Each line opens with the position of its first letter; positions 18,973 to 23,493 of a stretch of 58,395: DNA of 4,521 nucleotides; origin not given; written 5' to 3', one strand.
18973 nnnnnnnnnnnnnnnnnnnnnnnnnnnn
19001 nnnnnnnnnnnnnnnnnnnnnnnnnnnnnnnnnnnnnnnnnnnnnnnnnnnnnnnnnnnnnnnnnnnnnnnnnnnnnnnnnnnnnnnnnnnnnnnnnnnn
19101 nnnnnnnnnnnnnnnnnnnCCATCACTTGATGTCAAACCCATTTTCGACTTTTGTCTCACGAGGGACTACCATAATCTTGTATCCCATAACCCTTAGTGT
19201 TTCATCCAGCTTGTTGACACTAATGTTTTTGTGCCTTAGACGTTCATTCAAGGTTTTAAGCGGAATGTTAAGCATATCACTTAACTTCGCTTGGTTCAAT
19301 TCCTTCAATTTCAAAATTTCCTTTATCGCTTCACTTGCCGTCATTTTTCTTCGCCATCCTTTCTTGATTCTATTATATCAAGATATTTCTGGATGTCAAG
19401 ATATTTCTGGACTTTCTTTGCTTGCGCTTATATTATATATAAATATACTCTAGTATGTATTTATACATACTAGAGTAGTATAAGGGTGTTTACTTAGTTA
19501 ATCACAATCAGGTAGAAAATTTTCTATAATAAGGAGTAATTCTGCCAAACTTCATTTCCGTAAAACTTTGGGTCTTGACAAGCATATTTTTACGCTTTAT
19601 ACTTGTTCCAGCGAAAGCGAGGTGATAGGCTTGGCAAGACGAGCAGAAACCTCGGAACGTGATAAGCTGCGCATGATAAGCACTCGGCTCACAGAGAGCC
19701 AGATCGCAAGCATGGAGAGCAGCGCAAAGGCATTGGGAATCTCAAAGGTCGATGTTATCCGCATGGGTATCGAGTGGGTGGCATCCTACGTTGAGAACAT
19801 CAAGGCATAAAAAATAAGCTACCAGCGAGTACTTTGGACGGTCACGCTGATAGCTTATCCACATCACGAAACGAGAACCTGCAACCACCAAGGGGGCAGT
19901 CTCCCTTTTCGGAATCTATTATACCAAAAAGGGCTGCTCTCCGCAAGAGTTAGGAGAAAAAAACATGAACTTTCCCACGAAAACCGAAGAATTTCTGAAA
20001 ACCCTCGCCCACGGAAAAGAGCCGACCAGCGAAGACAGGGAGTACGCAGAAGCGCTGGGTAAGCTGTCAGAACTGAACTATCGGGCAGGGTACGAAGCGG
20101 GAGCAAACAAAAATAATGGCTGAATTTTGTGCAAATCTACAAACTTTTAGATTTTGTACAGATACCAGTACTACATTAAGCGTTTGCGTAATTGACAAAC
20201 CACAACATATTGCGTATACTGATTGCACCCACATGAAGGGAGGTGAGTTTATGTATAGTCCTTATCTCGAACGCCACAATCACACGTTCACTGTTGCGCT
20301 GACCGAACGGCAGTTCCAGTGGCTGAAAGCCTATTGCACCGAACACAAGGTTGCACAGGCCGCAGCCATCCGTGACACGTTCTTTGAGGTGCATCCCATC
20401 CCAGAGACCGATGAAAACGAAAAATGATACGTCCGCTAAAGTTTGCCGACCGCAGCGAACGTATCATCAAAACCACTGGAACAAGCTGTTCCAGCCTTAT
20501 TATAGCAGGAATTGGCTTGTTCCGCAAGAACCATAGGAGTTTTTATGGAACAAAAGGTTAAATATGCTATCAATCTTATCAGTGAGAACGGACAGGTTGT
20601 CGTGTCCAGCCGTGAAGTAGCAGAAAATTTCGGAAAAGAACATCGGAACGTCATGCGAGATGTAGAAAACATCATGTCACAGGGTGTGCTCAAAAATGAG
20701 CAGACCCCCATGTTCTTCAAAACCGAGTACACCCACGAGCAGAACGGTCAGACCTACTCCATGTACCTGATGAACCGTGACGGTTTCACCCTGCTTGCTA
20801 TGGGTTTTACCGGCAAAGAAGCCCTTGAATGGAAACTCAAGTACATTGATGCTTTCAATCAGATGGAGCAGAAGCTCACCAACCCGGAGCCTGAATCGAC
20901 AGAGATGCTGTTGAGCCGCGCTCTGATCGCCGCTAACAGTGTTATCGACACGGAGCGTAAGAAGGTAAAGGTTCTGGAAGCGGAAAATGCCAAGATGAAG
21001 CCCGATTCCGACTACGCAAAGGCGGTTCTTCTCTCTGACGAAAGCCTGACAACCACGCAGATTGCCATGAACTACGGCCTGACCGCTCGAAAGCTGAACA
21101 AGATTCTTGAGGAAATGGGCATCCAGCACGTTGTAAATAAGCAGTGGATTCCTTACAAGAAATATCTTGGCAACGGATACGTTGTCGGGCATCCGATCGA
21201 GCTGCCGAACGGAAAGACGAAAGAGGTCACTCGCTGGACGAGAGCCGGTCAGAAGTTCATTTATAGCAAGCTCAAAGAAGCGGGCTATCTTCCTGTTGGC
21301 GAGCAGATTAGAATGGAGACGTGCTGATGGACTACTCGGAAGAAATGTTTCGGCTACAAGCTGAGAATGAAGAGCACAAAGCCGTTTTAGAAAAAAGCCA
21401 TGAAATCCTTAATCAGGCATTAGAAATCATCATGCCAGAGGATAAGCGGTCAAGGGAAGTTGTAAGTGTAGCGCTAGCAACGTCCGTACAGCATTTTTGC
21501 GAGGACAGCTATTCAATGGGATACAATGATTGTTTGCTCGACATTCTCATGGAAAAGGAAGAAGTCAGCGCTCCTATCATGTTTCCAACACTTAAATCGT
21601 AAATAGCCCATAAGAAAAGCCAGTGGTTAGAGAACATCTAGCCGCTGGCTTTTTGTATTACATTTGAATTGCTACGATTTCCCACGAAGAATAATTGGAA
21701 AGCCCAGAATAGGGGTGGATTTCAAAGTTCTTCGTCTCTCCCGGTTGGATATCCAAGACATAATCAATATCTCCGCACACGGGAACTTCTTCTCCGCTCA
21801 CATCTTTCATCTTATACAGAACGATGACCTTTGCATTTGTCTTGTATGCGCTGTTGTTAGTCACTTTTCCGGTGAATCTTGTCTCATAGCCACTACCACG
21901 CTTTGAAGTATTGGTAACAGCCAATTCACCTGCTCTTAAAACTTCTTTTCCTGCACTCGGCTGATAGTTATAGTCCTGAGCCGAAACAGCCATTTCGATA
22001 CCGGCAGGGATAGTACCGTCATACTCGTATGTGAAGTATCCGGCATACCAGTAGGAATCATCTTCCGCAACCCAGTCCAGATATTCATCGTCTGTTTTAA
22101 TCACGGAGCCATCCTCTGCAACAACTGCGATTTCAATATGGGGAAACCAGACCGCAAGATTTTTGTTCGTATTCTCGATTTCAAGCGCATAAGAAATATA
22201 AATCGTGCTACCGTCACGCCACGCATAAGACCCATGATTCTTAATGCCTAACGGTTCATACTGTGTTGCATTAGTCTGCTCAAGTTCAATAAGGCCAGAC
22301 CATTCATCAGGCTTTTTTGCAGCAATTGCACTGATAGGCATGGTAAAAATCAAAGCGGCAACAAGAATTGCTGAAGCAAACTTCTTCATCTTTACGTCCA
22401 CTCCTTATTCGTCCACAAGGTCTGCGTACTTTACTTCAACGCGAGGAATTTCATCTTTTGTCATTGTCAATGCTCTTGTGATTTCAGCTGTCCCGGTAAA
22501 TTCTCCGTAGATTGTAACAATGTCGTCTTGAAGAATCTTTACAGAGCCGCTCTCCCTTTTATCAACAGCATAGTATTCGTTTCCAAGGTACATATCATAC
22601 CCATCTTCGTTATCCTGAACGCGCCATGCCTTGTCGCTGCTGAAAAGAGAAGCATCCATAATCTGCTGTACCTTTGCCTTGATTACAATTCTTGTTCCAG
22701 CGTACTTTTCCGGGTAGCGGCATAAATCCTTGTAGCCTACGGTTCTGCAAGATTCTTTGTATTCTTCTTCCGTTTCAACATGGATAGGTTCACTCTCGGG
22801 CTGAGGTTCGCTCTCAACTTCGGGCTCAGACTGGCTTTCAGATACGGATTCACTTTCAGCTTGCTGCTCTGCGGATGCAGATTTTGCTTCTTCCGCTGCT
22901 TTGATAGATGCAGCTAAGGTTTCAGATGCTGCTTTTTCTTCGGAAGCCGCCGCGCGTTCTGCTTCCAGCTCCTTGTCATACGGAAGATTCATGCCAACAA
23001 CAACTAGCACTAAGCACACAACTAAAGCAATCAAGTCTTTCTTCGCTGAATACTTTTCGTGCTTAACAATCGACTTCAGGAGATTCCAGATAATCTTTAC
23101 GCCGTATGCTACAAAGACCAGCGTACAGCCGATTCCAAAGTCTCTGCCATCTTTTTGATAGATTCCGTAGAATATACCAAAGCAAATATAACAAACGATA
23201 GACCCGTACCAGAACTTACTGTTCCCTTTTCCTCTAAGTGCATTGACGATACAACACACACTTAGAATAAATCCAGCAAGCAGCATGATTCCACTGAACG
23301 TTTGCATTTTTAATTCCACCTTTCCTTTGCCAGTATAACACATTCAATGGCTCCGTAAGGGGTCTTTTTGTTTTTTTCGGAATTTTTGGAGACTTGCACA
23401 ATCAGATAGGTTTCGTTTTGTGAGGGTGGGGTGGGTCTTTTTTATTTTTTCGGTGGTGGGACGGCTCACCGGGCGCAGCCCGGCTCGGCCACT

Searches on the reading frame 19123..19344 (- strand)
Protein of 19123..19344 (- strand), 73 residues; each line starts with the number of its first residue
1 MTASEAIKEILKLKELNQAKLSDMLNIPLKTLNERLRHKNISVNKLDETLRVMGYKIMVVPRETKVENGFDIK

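Call 75: search_protein_families(library=pfam, proteins=[window:19123-19344:-], max_evalue=0.01)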
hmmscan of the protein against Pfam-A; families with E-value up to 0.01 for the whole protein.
window:19123-19344:- (73 aa): 3 families
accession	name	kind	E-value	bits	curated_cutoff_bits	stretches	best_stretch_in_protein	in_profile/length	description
PF13744.12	HTH_37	-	0.0014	18.8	27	1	5-59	21-77/80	Helix-turn-helix domain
PF20075.5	DUF6471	-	0.0053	17.1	26.8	0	2-26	4-28/65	Domain of unknown function (DUF6471)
PF20432.4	Xre-like-HTH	-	0.0071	17.1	25.8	1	4-53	12-62/63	Antitoxin Xre-like helix-turn-helix domain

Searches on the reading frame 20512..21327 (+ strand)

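Call 11: search_protein_families(library=pfam, proteins=[window:20512-21327:+], max_evalue=0.01)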
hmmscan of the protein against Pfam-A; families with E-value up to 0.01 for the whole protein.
window:20512-21327:+ (271 aa): 3 families
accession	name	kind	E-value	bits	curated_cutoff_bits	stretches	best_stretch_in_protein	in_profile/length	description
PF09669.15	Phage_pRha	-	6.5e-31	107.2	29.9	1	31-120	1-91/91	Phage regulatory protein Rha (Phage_pRha)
PF03374.19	ANT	-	1.6e-21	77.1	25.3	1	156-256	1-107/108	Phage antirepressor protein KilAC domain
PF01978.25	TrmB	-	0.0062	16.8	25.6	0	172-218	16-62/68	Sugar-specific transcriptional regulator TrmB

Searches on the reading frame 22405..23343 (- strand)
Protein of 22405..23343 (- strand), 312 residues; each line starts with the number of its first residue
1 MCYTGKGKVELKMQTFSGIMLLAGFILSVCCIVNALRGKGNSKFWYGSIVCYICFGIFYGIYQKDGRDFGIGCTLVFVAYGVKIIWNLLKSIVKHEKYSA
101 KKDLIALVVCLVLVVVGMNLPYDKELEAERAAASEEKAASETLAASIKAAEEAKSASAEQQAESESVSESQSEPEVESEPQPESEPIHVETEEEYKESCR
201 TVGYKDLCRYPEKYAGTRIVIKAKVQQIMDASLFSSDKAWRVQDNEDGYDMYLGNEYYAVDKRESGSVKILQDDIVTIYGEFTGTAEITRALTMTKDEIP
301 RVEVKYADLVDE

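Call 10: search_protein_families(library=pfam, proteins=[window:22405-23343:-], max_evalue=0.01)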
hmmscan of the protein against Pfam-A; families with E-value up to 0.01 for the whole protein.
window:22405-23343:- (312 aa): 0 families

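Call 21: search_protein_families(library=phrogs, proteins=[window:22405-23343:-], max_evalue=0.001)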
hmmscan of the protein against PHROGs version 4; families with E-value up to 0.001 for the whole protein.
window:22405-23343:- (312 aa): 3 families
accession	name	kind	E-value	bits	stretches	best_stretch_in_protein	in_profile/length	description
phrog_5319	-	other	4.6e-10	40.1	1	148-306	63-212/225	outer membrane protein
phrog_26308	-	unknown function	8.9e-06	26.3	1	126-304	156-324/339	-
phrog_7237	-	unknown function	4.2e-05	24.3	1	77-179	10-105/225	-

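Call 76: search_protein_families(library=padloc, proteins=[window:22405-23343:-], max_evalue=0.001)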
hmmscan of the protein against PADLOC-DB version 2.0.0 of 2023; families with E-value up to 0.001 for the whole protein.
window:22405-23343:- (312 aa): 0 families
